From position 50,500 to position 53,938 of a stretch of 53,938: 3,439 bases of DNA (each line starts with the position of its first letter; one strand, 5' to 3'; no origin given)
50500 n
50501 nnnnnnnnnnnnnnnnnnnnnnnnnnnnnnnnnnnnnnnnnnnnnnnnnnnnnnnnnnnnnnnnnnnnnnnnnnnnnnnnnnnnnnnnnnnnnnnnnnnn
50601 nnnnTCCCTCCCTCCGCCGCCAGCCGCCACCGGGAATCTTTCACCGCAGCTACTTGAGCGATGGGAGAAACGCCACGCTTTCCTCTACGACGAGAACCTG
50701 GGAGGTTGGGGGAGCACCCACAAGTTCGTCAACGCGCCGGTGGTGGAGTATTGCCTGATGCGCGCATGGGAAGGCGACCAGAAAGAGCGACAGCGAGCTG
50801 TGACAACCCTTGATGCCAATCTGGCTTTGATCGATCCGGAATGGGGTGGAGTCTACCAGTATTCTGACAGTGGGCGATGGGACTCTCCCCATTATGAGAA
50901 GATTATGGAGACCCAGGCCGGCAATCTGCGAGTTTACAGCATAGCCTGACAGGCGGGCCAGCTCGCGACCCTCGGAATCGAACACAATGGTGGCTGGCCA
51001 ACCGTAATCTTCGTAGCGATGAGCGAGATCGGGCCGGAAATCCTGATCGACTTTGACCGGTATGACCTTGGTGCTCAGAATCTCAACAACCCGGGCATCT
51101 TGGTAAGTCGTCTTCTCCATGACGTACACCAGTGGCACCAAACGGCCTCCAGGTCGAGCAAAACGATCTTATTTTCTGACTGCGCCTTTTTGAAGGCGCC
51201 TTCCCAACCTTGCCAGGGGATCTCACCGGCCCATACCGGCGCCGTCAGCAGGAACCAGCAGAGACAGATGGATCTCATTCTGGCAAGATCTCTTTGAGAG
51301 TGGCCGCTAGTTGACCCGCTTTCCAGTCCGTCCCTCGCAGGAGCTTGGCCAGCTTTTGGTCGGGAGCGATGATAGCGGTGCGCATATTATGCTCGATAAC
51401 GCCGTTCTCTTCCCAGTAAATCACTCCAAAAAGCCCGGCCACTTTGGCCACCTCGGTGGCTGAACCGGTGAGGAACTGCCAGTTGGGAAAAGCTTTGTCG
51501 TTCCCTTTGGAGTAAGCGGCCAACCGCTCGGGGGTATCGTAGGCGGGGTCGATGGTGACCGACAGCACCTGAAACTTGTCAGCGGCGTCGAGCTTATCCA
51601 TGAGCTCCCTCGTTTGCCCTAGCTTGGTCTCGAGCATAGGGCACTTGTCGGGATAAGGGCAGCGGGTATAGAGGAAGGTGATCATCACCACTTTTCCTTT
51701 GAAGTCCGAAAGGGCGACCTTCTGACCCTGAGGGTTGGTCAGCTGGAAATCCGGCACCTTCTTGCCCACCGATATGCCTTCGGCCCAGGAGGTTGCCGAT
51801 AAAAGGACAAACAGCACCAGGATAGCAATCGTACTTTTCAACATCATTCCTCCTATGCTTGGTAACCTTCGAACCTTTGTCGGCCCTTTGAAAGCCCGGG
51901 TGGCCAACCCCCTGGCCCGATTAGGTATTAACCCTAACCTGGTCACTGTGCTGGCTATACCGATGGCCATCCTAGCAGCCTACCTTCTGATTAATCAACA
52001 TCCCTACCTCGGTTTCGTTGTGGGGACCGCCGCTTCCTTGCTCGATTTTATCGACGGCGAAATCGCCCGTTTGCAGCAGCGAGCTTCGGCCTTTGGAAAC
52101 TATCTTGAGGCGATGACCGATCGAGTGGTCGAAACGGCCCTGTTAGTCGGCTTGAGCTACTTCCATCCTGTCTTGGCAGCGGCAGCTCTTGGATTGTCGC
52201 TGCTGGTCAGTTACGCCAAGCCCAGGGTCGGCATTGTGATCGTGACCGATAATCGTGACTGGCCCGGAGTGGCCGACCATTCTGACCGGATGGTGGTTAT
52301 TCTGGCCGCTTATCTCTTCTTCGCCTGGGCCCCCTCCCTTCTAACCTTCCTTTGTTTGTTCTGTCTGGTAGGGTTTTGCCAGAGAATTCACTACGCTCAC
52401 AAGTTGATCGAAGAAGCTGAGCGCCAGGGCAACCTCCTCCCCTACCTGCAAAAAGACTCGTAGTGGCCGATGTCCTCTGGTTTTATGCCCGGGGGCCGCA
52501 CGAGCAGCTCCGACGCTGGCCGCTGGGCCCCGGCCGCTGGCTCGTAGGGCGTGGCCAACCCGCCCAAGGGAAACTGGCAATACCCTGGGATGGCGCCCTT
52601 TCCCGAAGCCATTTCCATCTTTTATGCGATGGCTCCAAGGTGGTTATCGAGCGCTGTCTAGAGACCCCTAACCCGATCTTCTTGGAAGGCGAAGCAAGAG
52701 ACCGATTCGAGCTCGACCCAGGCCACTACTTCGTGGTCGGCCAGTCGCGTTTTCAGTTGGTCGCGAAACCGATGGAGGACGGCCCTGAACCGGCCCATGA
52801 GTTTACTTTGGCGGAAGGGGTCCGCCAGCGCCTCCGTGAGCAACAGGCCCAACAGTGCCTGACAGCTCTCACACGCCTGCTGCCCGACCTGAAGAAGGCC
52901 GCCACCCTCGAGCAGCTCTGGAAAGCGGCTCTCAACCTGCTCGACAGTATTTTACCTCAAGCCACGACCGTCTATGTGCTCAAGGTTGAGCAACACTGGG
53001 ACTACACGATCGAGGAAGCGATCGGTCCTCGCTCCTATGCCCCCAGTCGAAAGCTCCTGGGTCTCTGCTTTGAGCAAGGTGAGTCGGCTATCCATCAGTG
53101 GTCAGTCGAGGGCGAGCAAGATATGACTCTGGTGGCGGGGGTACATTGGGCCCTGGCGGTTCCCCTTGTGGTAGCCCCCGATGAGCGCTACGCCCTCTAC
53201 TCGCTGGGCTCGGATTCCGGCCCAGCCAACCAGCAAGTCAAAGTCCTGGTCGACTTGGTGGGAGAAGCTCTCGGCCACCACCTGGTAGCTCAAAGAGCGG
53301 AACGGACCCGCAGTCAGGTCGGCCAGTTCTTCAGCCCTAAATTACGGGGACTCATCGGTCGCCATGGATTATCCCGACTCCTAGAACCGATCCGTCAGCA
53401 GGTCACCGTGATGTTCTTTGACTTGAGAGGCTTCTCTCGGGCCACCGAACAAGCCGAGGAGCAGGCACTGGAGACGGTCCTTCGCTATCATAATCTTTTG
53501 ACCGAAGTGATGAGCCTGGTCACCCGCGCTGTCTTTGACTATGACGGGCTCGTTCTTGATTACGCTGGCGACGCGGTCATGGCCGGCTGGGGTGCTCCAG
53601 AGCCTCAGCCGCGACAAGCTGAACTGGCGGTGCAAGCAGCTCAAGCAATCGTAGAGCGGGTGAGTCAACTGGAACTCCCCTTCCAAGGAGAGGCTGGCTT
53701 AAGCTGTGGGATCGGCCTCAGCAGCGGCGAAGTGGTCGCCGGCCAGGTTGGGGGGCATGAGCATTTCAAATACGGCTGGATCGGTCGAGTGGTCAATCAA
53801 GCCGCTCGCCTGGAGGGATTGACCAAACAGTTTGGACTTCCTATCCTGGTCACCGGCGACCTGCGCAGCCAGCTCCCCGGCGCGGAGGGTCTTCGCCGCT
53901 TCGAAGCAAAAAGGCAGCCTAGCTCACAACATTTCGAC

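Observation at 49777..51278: Thioredoxin-like DUF255/YyaL-type gene whose central ~340 bp lies inverted in place, plus a 1-nt deletion in the CHWCH motif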

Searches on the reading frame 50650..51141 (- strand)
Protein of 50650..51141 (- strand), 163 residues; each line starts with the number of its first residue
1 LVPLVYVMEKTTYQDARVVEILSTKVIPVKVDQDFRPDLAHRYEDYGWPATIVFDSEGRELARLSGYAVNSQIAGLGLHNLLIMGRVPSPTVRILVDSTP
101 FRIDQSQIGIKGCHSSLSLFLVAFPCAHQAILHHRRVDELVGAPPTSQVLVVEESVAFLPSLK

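Call 3: search_protein_families(library=pfam, proteins=[window:50650-51141:-], max_evalue=0.01)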
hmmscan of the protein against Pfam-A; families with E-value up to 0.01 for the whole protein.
window:50650-51141:- (163 aa): 1 family
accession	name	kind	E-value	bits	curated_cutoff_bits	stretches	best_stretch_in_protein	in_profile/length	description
PF03190.21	Thioredox_DsbH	-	3.6e-08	34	27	1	7-62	54-117/163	Protein of unknown function, DUF255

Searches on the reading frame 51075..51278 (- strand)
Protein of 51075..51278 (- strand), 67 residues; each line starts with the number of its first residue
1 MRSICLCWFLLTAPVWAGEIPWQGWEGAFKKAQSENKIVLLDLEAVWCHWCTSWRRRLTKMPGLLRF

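Call 3: search_protein_families(library=pfam, proteins=[window:51075-51278:-], max_evalue=0.01)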
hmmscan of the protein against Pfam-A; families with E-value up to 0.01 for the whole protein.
window:51075-51278:- (67 aa): 2 families
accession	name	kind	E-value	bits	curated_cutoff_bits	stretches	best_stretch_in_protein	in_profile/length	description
PF03190.21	Thioredox_DsbH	-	1e-06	29.2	27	1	20-53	20-54/163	Protein of unknown function, DUF255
PF13899.12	Thioredoxin_7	-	9.2e-05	22.9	27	1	23-58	3-39/83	Thioredoxin-like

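Call 17: find_encoding_contigs(protein=window:51075-51278:-, flank=8000, max_places=10)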
Protein window:51075-51278:- (67 aa): no gene with exactly this product is on record in the collection.

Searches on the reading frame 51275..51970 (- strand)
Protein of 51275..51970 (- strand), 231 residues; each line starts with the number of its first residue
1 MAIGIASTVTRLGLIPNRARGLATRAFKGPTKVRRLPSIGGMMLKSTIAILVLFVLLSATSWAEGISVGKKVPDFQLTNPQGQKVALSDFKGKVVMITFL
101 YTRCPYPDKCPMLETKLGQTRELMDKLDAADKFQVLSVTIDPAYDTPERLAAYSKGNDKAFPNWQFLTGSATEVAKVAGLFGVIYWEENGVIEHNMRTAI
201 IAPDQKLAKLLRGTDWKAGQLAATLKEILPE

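Call 14: find_encoding_contigs(protein=window:51275-51970:-, flank=8000, max_places=10)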
Protein window:51275-51970:- (231 aa): no gene with exactly this product is on record in the collection.

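Call 16: find_encoding_contigs(protein=window:51275-51847:-, flank=8000, max_places=10)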
Protein window:51275-51847:- (190 aa): no gene with exactly this product is on record in the collection.

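Call 25: search_protein_families(library=pfam, proteins=[window:51275-51847:-], max_evalue=0.001)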
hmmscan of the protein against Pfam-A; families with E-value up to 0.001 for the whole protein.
window:51275-51847:- (190 aa): 3 families
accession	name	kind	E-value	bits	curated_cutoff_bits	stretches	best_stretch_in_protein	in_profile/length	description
PF02630.20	SCO1-SenC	-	1.1e-23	84.1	22.8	1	32-163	2-131/134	SCO1/SenC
PF00578.27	AhpC-TSA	-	4e-12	46.6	26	1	27-128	1-89/124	AhpC/TSA family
PF08534.16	Redoxin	-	1.6e-08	34.9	26.6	1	27-101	2-72/148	Redoxin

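Call 55: find_homologous_proteins(query=window:51278-51847:-, max_evalue=1e-15)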
Query window:51278-51847:- (190 aa): 83 proteins with E <= 1e-15 among 286 candidates.
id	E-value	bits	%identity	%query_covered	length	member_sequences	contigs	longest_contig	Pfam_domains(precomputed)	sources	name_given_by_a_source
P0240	8.7e-121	418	100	99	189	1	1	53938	PF08534.17,PF02630.21,PF00578.28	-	-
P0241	1.8e-82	294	69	95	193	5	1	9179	PF08534.17,PF02630.21,PF00578.28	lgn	-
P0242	2.4e-73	264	63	96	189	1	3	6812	PF08534.17,PF02630.21,PF00578.28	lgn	-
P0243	1.7e-71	258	62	95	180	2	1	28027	PF08534.17,PF02630.21,PF00578.28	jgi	-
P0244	8.7e-68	246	56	100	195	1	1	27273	PF08534.17,PF02630.21,PF00578.28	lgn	-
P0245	4.2e-67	244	58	98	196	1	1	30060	PF08534.17,PF02630.21,PF00578.28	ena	-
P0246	7.2e-66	239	59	92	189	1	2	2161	PF08534.17,PF02630.21,PF00578.28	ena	-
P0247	7.6e-66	239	60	88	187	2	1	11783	PF08534.17,PF02630.21,PF00578.28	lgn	-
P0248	1.4e-65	239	60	88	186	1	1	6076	PF08534.17,PF02630.21,PF00578.28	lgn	-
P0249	6.7e-65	236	55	97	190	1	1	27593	PF08534.17,PF02630.21,PF00578.28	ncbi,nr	ncbi:MAG: SCO family protein [Armatimonadetes bacterium]|nr:SCO family protein [Armatimonadota bacte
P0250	1.1e-64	236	57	90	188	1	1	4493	PF08534.17,PF02630.21,PF00578.28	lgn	-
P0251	2.7e-64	234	61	87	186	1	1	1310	PF08534.17,PF02630.21,PF00578.28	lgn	-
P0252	3.2e-64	234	60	87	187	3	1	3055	PF08534.17,PF02630.21,PF00578.28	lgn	-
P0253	1.3e-63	232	58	88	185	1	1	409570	PF08534.17,PF02630.21,PF00578.28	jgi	jgi:protein SCO1/2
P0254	1.5e-62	229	57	95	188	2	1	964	PF08534.17,PF02630.21,PF00578.28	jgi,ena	-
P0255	1.6e-62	229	54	98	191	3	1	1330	PF08534.17,PF02630.21,PF00578.28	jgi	jgi:protein SCO1/2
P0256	9.2e-62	226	55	95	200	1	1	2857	PF08534.17,PF02630.21,PF00578.28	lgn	-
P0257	2.0e-61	225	59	86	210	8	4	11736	PF08534.17,PF02630.21,PF00578.28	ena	-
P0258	3.2e-61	224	55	99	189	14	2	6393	PF08534.17,PF02630.21,PF00578.28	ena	-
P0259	4.4e-61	224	54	94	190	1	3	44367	PF08534.17,PF02630.21,PF00578.28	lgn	-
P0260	9.0e-61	223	55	96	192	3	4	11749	PF08534.17,PF02630.21,PF00578.28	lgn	-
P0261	1.3e-60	222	56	96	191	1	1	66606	PF08534.17,PF02630.21,PF00578.28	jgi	jgi:protein SCO1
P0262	6.2e-60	220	49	98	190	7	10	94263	PF08534.17,PF02630.21,PF00578.28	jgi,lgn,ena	-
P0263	1.6e-59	219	55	98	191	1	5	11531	PF08534.17,PF02630.21,PF00578.28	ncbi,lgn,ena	-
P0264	1.7e-59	219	55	98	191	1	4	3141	PF08534.17,PF02630.21,PF00578.28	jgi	-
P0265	1.8e-59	219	54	99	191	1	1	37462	PF08534.17,PF02630.21,PF00578.28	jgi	jgi:protein SCO1/2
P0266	1.9e-59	219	56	88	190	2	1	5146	PF08534.17,PF02630.21,PF00578.28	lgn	-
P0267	3.2e-59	218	56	91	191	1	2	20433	PF08534.17,PF02630.21,PF00578.28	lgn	-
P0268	3.8e-59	218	51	98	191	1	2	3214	PF08534.17,PF02630.21,PF00578.28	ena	-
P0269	3.9e-59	218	56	86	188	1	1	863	PF08534.17,PF02630.21,PF00578.28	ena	-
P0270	4.1e-59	217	52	99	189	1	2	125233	PF08534.17,PF02630.21,PF00578.28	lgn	-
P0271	5.7e-59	217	52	95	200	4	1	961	PF08534.17,PF02630.21,PF00578.28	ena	-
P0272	6.4e-59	217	52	98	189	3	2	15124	PF08534.17,PF02630.21,PF00578.28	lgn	-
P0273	8.3e-59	216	53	89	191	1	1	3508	PF08534.17,PF02630.21,PF00578.28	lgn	-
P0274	1.2e-58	216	54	95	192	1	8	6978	PF08534.17,PF02630.21,PF00578.28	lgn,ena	-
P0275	2.7e-58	215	52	96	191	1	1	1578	PF08534.17,PF02630.21,PF00578.28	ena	-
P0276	4.6e-58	214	57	86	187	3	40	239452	PF08534.17,PF02630.21,PF00578.28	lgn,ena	-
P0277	4.2e-57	211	53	96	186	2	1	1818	PF08534.17,PF02630.21,PF00578.28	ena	-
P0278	4.9e-57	211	55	86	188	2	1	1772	PF08534.17,PF02630.21,PF00578.28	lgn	-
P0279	7.0e-57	210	51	98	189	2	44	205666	PF08534.17,PF02630.21,PF00578.28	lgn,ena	-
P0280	2.8e-56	208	54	87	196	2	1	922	PF08534.17,PF02630.21,PF00578.28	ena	-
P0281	1.5e-55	206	58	85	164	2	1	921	PF08534.17,PF02630.21,PF00578.28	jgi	jgi:protein SCO1/2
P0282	2.4e-55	205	54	86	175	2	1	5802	PF08534.17,PF02630.21,PF00578.28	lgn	-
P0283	2.8e-55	205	52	96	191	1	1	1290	PF08534.17,PF02630.21,PF00578.28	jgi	jgi:protein SCO1/2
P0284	1.1e-54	203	52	99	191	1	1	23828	PF08534.17,PF02630.21,PF00578.28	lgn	-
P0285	2.8e-54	202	54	86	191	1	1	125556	PF08534.17,PF02630.21,PF00578.28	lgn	-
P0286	1.5e-53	199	54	90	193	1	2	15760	PF08534.17,PF02630.21,PF00578.28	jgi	jgi:protein SCO1/2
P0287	2.6e-52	195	48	98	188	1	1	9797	PF08534.17,PF02630.21,PF00578.28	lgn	-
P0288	7.6e-52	194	47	97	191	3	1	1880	PF08534.17,PF02630.21,PF00578.28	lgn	-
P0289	3.1e-49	185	48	88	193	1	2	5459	PF08534.17,PF02630.21,PF00578.28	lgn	-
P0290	5.8e-48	181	46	86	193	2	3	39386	PF02630.21,PF00578.28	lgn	-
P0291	7.1e-46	174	46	90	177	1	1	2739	PF08534.17,PF02630.21,PF00578.28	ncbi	ncbi:MAG: SCO family protein, partial [Candidatus Eremiobacterota bacterium]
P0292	7.6e-40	155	41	90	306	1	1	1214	PF08534.17,PF11604.16,PF02630.21,PF00578.28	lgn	-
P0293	1.9e-34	137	39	85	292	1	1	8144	PF08534.17,PF11604.16,PF02630.21,PF00578.28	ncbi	-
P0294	7.6e-34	135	37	97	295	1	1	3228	PF08534.17,PF11604.16,PF02630.21,PF00578.28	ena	-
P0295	9.4e-34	135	38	87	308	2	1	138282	PF08534.17,PF11604.16,PF02630.21,PF00578.28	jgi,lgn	jgi:protein SCO1/2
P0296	1.1e-33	135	41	88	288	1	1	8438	PF08534.17,PF11604.16,PF02630.21,PF00578.28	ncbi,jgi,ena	jgi:protein SCO1/2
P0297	1.4e-33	134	40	88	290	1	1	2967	PF08534.17,PF11604.16,PF02630.21,PF00578.28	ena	-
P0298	1.5e-33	134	40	85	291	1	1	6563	PF08534.17,PF11604.16,PF02630.21,PF00578.28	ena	-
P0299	4.1e-33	133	38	92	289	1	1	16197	PF08534.17,PF11604.16,PF02630.21,PF00578.28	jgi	jgi:protein SCO1/2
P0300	8.1e-33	132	39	92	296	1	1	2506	PF08534.17,PF11604.16,PF02630.21,PF00578.28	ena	-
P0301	1.2e-32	131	43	83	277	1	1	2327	PF08534.17,PF11604.16,PF02630.21,PF00578.28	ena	-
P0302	6.2e-32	129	38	87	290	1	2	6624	PF08534.17,PF11604.16,PF02630.21,PF00578.28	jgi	jgi:protein SCO1/2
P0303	2.2e-31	127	39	87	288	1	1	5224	PF11604.16,PF02630.21,PF00578.28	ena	-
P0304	1.8e-30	124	36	86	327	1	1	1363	PF08534.17,PF11604.16,PF02630.21,PF00578.28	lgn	-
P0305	8.8e-30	122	40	78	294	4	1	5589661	PF11604.16,PF02630.21,PF00578.28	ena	-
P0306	2.1e-29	121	39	84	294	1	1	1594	PF08534.17,PF11604.16,PF02630.21,PF00578.28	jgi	jgi:protein SCO1/2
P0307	3.1e-29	120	37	88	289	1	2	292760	PF08534.17,PF11604.16,PF02630.21,PF00578.28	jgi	jgi:protein SCO1/2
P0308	1.2e-28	118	38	86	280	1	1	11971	PF11604.16,PF02630.21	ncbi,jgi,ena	jgi:protein SCO1/2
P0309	1.7e-28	118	43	81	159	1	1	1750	PF02630.21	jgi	jgi:protein SCO1/2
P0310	1.5e-27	115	38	82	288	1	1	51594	PF08534.17,PF11604.16,PF02630.21,PF00578.28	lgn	-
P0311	6.3e-27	113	35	99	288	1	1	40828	PF08534.17,PF11604.16,PF02630.21,PF00578.28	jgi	jgi:protein SCO1/2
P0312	7.3e-27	112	40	86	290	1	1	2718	PF08534.17,PF11604.16,PF02630.21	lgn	-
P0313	1.3e-26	112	37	88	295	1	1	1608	PF11604.16,PF02630.21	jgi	jgi:protein SCO1/2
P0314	7.9e-26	109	35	85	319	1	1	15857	PF11604.16,PF02630.21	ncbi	-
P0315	3.3e-25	107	39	85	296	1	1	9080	PF08534.17,PF11604.16,PF02630.21,PF00578.28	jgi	jgi:protein SCO1/2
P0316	1.6e-24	105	34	83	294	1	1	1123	PF11604.16,PF02630.21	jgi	jgi:protein SCO1/2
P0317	2.5e-24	104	32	85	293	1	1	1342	PF08534.17,PF11604.16,PF02630.21,PF00578.28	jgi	jgi:protein SCO1/2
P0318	2.8e-23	101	31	83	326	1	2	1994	PF11604.16,PF02630.21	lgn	-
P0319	1.8e-21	95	29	85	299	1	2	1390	PF11604.16,PF02630.21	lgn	-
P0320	2.0e-21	95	32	81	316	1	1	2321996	PF11604.16,PF02630.21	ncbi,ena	-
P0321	1.1e-20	92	32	83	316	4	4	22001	PF11604.16,PF02630.21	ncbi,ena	-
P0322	6.8e-16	77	40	48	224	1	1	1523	PF11604.16,PF02630.21,PF00578.28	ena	-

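Call 56: find_encoding_contigs(protein=P0241, flank=6000, max_places=2)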
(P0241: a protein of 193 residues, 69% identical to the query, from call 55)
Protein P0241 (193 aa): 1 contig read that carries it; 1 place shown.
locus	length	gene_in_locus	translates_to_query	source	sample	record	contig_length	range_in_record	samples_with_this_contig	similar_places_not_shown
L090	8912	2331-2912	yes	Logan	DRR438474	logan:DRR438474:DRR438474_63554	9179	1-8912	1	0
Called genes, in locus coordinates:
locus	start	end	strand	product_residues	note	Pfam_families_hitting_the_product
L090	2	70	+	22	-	?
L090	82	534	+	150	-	PF03626:COX4_pro (weak)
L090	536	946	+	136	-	PF00034:Cytochrom_C, PF13442:Cytochrome_CBB3 (weak)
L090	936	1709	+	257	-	PF09678:Caa3_CtaG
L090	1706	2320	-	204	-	PF01066:CDP-OH_P_transf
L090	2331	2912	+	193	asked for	PF00578:AhpC-TSA, PF08534:Redoxin, PF02630:SCO1-SenC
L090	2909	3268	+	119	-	-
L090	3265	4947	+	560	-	PF03190:Thioredox_DsbH, PF13098:Thioredoxin_2, PF13899:Thioredoxin_7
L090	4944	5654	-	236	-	PF09844:DUF2071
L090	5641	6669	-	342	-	PF01137:RTC, PF05189:RTC_insert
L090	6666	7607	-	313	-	PF01073:3Beta_HSD, PF01370:Epimerase, PF02719:Polysacc_synt_2, PF04321:RmlD_sub_bind, PF13460:NAD_binding_10 (weak), PF16363:GDP_Man_Dehyd, PF07993:NAD_binding_4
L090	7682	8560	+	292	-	PF00376:MerR (weak), PF12728:HTH_17, PF13411:MerR_1 (weak), PF00027:cNMP_binding, PF13545:HTH_Crp_2, PF00325:Crp (weak)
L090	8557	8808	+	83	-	PF13183:Fer4_8 (faint), PF13237:Fer4_10 (faint), PF14697:Fer4_21 (faint), PF12838:Fer4_7, PF13187:Fer4_9 (weak), PF12797:Fer4_2 (weak), PF12837:Fer4_6 (weak), PF00037:Fer4, +1 more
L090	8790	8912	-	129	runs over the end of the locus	?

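Call 57: find_encoding_contigs(protein=P0243, flank=6000, max_places=2)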
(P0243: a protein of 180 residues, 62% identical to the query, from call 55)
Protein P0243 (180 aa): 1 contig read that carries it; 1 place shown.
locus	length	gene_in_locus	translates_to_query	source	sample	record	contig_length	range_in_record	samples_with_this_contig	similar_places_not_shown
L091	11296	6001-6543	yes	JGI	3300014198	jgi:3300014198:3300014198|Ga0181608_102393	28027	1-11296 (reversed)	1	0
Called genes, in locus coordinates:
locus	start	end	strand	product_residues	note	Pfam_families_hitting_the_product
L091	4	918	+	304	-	PF00116:COX2, PF00034:Cytochrom_C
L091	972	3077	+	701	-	PF00115:COX1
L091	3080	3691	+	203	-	PF00510:COX3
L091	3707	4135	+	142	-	PF03626:COX4_pro (weak)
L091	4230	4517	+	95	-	PF13442:Cytochrome_CBB3 (weak)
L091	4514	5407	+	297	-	PF09678:Caa3_CtaG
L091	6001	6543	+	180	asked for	PF00578:AhpC-TSA, PF08534:Redoxin, PF02630:SCO1-SenC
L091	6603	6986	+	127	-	PF22091:DUF6941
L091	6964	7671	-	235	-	PF03372:Exo_endo_phos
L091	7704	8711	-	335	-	PF01243:PNPOx_N (faint), PF12900:Pyridox_ox_2, PF00583:Acetyltransf_1, PF13673:Acetyltransf_10 (weak), PF13508:Acetyltransf_7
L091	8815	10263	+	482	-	PF00392:GntR, PF00155:Aminotran_1_2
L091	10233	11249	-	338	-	-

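Call 61: search_protein_families(library=ncbifam, proteins=[window:51278-51844:-], max_evalue=0.001)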
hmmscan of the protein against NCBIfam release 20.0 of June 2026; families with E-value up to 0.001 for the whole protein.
window:51278-51844:- (189 aa): 4 families
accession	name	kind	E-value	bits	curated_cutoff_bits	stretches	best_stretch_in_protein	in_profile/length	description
NF006960.0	PRK09437.1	equivalog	1.2e-08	35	140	1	24-140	4-107/156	thioredoxin-dependent thiol peroxidase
NF002854.0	PRK03147.1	subfamily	1.2e-07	31.8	170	1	11-70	22-83/176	thiol-disulfide oxidoreductase ResA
NF047696.1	ThlDiSintTplARhiz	equivalog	5.5e-06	26.3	230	1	28-101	75-141/219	thiol:disulfide interchange protein TlpA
NF040737.1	peroxi_PrxU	equivalog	5.7e-05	22.9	270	1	22-163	34-166/233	thioredoxin-dependent peroxiredoxin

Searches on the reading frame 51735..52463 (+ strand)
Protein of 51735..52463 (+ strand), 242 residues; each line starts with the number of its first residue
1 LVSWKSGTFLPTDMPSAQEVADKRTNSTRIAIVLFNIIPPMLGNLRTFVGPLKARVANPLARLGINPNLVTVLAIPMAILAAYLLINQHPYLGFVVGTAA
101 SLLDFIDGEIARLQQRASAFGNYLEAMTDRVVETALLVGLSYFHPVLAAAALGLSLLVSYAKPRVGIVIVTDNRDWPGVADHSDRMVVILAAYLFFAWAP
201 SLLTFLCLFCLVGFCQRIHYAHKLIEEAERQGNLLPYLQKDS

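Call 25: search_protein_families(library=pfam, proteins=[window:51735-52463:+], max_evalue=0.001)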
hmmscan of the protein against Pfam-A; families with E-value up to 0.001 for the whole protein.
window:51735-52463:+ (242 aa): 1 family
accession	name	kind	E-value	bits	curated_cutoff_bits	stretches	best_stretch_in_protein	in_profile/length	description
PF01066.26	CDP-OH_P_transf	-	6.1e-13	49.9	22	1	66-192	3-130/152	CDP-alcohol phosphatidyltransferase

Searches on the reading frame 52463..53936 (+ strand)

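Call 64: search_protein_families(library=pfam, proteins=[window:52463-53936:+], max_evalue=0.0001)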
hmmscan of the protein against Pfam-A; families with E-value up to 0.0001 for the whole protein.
window:52463-53936:+ (491 aa): 2 families
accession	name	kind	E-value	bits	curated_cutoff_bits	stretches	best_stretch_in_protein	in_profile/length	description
PF00211.25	Guanylate_cyc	-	1.5e-12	47.9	21.9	1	312-455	7-141/183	Adenylate and Guanylate cyclase catalytic domain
PF16697.10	Yop-YscD_cpl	-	3e-05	24.6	33.2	1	17-101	10-92/94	Inner membrane component of T3SS, cytoplasmic domain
